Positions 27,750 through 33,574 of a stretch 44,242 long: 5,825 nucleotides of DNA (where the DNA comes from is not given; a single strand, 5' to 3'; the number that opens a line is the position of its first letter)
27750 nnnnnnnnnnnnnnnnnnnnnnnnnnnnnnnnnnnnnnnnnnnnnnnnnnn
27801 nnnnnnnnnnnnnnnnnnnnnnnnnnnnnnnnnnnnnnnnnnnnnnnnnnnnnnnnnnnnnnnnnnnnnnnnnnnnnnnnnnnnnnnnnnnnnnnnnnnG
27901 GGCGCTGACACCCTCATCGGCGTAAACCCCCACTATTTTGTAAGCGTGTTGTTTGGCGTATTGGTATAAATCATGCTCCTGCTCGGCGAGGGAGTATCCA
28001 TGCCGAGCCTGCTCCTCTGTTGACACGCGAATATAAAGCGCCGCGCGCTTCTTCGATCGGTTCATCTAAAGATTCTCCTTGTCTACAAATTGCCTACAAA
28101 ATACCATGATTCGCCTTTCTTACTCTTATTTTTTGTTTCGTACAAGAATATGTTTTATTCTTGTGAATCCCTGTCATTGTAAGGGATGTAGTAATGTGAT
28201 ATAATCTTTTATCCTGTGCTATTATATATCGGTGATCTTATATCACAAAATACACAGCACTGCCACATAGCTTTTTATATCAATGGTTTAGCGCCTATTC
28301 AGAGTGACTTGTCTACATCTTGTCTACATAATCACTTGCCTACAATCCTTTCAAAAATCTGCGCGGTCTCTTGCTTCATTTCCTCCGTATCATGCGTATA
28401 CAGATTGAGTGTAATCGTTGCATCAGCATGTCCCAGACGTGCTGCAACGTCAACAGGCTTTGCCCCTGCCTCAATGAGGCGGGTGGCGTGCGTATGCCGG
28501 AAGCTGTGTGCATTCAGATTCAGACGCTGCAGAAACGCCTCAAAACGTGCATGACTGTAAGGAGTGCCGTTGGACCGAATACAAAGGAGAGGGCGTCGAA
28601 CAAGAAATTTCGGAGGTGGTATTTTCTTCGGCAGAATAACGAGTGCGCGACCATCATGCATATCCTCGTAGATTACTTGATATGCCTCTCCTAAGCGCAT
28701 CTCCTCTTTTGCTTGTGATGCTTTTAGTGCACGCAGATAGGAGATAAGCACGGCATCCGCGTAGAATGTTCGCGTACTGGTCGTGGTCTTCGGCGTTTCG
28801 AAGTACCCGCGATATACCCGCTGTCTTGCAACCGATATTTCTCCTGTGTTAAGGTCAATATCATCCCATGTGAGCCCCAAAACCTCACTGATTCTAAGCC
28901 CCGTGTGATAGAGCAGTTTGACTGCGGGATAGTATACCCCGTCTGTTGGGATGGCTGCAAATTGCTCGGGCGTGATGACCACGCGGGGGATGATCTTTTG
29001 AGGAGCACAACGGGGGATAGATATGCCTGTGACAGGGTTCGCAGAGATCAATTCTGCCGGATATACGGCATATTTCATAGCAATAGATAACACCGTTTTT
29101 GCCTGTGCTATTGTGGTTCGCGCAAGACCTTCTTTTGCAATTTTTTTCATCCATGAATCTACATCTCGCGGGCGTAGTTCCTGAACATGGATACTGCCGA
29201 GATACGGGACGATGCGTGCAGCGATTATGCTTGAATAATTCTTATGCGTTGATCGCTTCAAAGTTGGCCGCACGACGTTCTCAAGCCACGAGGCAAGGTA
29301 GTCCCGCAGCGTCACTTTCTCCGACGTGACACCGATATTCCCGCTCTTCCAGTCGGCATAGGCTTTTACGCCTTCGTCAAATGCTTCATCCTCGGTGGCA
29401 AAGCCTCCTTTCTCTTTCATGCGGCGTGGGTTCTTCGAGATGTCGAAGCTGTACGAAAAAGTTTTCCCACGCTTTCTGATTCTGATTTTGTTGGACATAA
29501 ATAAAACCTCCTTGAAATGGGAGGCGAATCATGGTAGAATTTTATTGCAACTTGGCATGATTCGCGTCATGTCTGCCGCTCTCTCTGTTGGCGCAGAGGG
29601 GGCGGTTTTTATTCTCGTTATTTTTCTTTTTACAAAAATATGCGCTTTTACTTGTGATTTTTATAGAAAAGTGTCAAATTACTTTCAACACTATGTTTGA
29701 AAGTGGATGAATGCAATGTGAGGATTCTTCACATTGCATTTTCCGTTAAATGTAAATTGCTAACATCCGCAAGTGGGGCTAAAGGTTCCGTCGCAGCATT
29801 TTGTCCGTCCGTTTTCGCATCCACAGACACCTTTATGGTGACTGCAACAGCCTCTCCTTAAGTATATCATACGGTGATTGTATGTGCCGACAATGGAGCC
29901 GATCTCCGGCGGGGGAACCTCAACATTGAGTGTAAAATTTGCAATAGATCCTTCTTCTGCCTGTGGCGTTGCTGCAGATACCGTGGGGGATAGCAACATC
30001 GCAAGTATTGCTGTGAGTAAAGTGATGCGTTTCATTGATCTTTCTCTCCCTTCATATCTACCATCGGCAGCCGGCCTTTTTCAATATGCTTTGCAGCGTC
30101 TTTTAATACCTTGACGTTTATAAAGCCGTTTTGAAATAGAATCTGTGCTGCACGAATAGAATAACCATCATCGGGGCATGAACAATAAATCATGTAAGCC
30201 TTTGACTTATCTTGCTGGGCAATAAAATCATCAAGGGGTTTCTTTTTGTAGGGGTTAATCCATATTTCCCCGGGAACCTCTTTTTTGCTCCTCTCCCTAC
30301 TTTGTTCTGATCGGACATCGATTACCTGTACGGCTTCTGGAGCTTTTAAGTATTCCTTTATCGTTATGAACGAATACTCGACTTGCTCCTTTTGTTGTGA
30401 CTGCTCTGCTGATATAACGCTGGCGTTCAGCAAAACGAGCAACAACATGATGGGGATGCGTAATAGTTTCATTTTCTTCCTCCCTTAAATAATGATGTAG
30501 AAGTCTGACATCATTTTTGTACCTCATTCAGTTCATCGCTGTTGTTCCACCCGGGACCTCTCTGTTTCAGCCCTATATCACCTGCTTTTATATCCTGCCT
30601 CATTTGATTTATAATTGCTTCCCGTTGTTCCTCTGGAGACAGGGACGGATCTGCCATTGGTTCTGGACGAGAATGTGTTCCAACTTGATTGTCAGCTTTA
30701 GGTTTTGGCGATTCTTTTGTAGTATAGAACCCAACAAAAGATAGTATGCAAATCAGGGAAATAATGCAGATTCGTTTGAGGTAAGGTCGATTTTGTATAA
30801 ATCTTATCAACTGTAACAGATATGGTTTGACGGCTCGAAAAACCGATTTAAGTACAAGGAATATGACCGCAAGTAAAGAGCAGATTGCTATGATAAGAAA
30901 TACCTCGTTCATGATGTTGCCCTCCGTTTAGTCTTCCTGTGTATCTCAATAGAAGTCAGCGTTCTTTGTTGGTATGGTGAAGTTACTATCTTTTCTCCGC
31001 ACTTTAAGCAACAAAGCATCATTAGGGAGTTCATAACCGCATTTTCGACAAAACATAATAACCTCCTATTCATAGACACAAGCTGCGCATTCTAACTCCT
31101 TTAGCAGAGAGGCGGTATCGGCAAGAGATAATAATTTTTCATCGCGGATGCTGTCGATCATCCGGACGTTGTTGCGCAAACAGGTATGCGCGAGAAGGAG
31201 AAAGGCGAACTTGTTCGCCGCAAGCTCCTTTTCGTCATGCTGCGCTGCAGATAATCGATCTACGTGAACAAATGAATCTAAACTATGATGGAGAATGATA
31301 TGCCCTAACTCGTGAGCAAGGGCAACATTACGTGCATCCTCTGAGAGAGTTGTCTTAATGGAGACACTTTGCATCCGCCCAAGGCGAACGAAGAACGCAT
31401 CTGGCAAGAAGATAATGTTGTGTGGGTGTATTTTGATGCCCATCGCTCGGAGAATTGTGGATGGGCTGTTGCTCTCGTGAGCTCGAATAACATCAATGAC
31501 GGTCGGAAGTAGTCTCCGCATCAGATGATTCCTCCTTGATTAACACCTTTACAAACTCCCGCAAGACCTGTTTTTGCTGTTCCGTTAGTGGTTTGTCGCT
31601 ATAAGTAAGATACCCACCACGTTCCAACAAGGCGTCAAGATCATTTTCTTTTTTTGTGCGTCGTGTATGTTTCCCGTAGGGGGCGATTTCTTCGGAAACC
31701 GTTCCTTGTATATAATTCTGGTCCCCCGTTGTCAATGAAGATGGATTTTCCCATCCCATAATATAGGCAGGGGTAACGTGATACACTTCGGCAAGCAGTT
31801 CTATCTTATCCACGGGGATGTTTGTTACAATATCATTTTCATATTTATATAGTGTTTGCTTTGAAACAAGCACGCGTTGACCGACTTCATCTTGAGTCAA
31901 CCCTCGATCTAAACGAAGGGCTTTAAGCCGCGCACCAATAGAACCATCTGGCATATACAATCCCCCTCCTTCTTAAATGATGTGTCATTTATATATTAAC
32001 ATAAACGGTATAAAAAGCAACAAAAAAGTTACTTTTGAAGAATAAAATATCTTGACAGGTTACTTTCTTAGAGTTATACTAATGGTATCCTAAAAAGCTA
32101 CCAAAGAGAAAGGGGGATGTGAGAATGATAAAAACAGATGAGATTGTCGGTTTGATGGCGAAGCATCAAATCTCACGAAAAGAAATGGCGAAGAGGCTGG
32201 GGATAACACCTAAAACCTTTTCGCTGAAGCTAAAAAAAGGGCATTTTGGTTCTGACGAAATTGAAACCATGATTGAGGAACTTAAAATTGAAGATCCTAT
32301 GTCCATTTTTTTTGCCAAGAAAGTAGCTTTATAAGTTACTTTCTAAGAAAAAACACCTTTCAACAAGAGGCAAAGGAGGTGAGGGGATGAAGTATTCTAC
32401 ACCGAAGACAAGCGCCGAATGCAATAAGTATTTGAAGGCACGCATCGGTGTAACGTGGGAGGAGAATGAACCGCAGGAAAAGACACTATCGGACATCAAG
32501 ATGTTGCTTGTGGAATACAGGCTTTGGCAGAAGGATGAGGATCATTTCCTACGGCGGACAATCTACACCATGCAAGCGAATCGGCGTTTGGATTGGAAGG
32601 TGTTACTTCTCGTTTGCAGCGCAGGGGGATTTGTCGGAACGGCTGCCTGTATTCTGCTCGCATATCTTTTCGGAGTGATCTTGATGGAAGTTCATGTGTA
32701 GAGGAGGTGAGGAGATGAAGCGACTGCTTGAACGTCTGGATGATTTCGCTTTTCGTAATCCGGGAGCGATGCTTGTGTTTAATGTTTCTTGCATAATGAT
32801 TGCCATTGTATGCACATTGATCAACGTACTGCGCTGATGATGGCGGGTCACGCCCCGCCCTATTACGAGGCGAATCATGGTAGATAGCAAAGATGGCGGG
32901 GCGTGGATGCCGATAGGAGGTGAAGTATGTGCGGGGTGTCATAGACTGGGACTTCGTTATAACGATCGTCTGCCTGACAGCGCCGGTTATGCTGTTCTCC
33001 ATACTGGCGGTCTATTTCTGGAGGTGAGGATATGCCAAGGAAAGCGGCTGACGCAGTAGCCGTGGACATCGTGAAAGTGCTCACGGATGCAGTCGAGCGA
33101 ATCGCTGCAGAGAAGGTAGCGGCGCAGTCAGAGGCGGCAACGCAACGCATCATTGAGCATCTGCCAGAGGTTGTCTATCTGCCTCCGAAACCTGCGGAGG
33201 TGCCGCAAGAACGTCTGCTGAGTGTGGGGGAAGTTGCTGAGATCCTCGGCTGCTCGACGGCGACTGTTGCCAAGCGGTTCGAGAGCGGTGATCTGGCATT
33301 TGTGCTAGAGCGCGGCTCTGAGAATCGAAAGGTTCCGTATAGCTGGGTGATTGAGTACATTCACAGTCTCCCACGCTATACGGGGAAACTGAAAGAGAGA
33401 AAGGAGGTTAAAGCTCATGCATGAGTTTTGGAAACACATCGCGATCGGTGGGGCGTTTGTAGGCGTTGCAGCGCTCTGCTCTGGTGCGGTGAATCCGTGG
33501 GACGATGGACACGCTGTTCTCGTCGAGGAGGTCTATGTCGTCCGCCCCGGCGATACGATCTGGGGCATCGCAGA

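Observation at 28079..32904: A 15-18 bp motif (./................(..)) occurs three times around the two recombinase genes, in different structural contexts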

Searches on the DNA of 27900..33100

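Call 16: search_rna_families(source=window, start=27900, end=33100, threshold=evalue, max_evalue=5)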
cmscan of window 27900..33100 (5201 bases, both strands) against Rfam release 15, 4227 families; matches with E-value up to 5: 3.
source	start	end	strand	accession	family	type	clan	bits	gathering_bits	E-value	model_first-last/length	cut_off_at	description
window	29693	29753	+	RF03765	mir-2059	Gene; miRNA;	-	19.8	90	3.1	1-68/68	no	mir-2059 microRNA precursor family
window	29587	29813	+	RF00125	IS128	Gene; sRNA;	-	18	80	2.7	1-209/209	no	IS128 RNA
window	30049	30187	+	RF02174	SMAD5-AS1_2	Gene; lncRNA;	-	16.1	50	1.3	1-129/129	no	SMAD5 antisense RNA 1 conserved region 2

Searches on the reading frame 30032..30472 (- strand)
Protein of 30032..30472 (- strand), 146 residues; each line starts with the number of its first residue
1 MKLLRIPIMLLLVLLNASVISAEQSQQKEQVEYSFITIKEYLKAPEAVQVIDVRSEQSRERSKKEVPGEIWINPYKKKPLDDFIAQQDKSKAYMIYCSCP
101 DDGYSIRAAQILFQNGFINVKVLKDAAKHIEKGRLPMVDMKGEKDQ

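Call 7: search_protein_families(library=pfam, proteins=[window:30032-30472:-], max_evalue=0.01)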
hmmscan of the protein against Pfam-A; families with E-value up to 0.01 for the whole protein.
window:30032-30472:- (146 aa): 1 family
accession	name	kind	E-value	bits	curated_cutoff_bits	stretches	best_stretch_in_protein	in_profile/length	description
PF00581.25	Rhodanese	-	1.3e-05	26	22.2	1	42-125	9-94/102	Rhodanese-like domain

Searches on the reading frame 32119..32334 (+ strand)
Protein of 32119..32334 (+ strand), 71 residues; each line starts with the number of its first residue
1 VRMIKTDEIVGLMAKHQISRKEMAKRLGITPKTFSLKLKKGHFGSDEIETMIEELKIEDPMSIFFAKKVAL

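Call 7: search_protein_families(library=pfam, proteins=[window:32119-32334:+], max_evalue=0.01)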
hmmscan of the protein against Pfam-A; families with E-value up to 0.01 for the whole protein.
window:32119-32334:+ (71 aa): 5 families
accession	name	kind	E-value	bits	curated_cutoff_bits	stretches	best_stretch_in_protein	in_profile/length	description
PF02954.25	HTH_8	-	8.9e-06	25.8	22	1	12-40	13-41/42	Bacterial regulatory protein, Fis family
PF13443.12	HTH_26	-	0.00015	22.4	22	1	12-39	5-32/63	Cro/C1-type HTH DNA-binding domain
PF13518.12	HTH_28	-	0.0044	17.5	25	1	8-34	4-29/52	Helix-turn-helix domain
PF04967.18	HTH_10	-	0.0065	16.7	23.1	1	16-40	22-46/53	HTH DNA binding domain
PF20432.4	Xre-like-HTH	-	0.008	16.9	25.8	1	16-49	21-56/63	Antitoxin Xre-like helix-turn-helix domain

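Call 52: search_protein_families(library=phrogs, proteins=[window:32119-32334:+], max_evalue=0.001)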
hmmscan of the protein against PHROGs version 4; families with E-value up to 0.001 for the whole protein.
window:32119-32334:+ (71 aa): 2 families
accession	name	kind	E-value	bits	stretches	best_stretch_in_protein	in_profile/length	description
phrog_38278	-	unknown function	7.2e-05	23.9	1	13-53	26-66/180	-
phrog_3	-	transcription regulation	0.0001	23.2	1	1-67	85-149/430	transcriptional repressor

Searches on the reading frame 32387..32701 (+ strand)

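Call 7: search_protein_families(library=pfam, proteins=[window:32387-32701:+], max_evalue=0.01)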
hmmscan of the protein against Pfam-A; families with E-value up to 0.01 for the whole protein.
window:32387-32701:+ (104 aa): 1 family
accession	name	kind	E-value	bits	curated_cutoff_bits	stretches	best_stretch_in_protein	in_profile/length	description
PF24896.1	Receiver_CRE1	-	0.0012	19.5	27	1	10-76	33-101/136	AHK4/CRE1/WOL first receiver domain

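Call 52: search_protein_families(library=phrogs, proteins=[window:32387-32701:+], max_evalue=0.001)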
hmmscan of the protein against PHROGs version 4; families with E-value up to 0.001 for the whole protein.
window:32387-32701:+ (104 aa): 0 families

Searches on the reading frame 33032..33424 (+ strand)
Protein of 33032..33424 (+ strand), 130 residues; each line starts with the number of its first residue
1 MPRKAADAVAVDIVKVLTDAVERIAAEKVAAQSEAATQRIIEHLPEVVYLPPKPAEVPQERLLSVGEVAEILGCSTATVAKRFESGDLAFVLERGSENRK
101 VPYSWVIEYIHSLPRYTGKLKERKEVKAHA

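Call 7: search_protein_families(library=pfam, proteins=[window:33032-33424:+], max_evalue=0.01)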
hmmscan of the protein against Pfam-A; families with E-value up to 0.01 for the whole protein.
window:33032-33424:+ (130 aa): 3 families
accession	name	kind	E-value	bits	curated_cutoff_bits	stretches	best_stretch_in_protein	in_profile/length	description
PF12728.13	HTH_17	-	3.7e-05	24.3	27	1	62-104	1-41/51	Helix-turn-helix domain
PF08281.18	Sigma70_r4_2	-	0.0095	16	25.7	0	63-82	27-46/54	Sigma-70, region 4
PF13384.12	HTH_23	-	0.0099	16.1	24.6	0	63-86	18-45/50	Homeodomain-like domain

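Call 52: search_protein_families(library=phrogs, proteins=[window:33032-33424:+], max_evalue=0.001)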
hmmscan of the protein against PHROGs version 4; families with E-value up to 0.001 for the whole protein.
window:33032-33424:+ (130 aa): 1 family
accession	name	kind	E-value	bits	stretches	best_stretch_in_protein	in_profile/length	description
phrog_66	-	integration and excision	8.2e-06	26.7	1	49-123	80-153/412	excisionase and transcriptional regulator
